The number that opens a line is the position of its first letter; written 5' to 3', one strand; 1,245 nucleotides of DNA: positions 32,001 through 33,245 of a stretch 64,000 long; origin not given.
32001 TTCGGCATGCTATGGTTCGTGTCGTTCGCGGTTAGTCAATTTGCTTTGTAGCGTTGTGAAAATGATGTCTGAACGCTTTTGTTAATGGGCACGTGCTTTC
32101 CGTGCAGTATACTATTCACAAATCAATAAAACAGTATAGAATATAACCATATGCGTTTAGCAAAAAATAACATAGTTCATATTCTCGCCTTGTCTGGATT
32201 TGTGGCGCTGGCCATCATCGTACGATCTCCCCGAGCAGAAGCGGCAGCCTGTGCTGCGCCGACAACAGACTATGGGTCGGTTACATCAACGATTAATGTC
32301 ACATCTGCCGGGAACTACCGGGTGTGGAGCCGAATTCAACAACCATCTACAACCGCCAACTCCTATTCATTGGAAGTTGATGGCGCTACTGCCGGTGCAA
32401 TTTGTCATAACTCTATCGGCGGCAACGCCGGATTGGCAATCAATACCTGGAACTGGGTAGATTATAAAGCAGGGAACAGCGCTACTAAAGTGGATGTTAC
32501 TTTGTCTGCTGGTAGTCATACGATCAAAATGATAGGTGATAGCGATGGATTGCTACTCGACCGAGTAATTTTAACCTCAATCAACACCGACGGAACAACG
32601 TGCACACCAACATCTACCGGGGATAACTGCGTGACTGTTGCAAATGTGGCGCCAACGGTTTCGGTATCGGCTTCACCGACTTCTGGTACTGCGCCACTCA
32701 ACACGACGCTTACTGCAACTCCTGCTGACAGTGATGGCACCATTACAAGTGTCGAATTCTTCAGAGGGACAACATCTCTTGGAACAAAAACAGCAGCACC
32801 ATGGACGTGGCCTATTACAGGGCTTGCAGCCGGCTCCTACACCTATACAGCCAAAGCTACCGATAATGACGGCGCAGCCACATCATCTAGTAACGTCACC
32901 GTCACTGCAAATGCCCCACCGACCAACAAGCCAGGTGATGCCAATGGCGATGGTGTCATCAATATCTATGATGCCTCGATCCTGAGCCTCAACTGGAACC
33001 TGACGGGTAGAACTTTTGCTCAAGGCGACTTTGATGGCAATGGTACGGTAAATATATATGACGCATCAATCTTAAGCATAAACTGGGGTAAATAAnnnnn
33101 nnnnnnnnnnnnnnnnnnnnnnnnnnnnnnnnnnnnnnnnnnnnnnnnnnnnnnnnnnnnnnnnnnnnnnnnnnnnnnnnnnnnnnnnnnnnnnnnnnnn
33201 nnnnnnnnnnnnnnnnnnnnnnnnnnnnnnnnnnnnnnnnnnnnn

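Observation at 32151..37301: Three-gene cohesin-dockerin scaffold (cargo / adaptor / membrane anchor) next to a GH114-like hydrolase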

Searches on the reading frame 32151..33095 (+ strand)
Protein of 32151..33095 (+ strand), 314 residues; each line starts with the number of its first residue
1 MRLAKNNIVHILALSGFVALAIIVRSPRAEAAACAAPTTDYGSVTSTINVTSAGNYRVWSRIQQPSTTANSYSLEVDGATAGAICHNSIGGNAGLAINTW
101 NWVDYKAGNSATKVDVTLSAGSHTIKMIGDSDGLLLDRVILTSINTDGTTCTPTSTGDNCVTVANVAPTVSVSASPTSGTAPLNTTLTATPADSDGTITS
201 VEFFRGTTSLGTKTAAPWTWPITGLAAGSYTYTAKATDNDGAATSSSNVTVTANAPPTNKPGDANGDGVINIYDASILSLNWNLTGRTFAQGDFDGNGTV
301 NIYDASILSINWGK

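Call 3: search_protein_families(library=pfam, proteins=[window:32151-33095:+], max_evalue=1)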
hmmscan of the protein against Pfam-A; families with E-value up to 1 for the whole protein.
window:32151-33095:+ (314 aa): 11 families
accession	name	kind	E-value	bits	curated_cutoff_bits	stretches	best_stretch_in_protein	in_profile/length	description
PF17957.7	Big_7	-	1.5e-09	38.8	24.1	1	168-234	1-70/70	Bacterial Ig domain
PF00404.24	Dockerin_1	-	1.1e-07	32.3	22.9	1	261-308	1-52/57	Dockerin type I domain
PF16640.11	Big_3_5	-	6.3e-05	23.9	35.5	1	173-252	2-86/88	Bacterial Ig-like domain (group 3)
PF22352.2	K319L-like_PKD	-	9.3e-05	22.8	27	1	185-252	14-83/84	K319L-like, PKD domain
PF17829.7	GH115_C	-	0.00024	21.4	24.1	1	48-142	62-159/172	Glycosyl hydrolase family 115 C-terminal domain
PF00801.26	PKD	-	0.00061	20.2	23.5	1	170-251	2-80/80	PKD domain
PF19077.6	Big_13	-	0.0086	17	27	1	186-252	24-99/102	Bacterial Ig-like domain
PF00036.39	EF-hand_1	-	0.0088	16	25.4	0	288-302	5-19/29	EF hand domain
PF18981.6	InlK_D3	-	0.061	13.8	25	1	227-252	49-74/75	Internalin K domain (D3/D4)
PF13313.11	DUF4082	-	0.073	13.5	28.4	1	192-237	23-66/143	Domain of unknown function (DUF4082)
PF13405.12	EF-hand_6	-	0.097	12.9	25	0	288-303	5-20/30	EF-hand domain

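Call 4: search_protein_families(library=ncbifam, proteins=[window:32151-33095:+], max_evalue=1)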
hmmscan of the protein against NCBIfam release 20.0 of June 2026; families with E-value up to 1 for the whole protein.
window:32151-33095:+ (314 aa): 3 families
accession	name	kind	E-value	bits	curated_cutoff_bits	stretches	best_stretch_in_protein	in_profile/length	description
NF000459.2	blaSPG-1_fam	exception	0.04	13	550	1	92-175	114-196/285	SPG-1 family subclass B3 metallo-beta-lactamase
NF002033.0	PRK00861.1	subfamily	0.55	8.8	293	1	144-189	186-228/328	putative lipid kinase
NF033932.1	LapB_rpt_80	domain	0.98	9.7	45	0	228-254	1-27/83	LapB repeat-containing protein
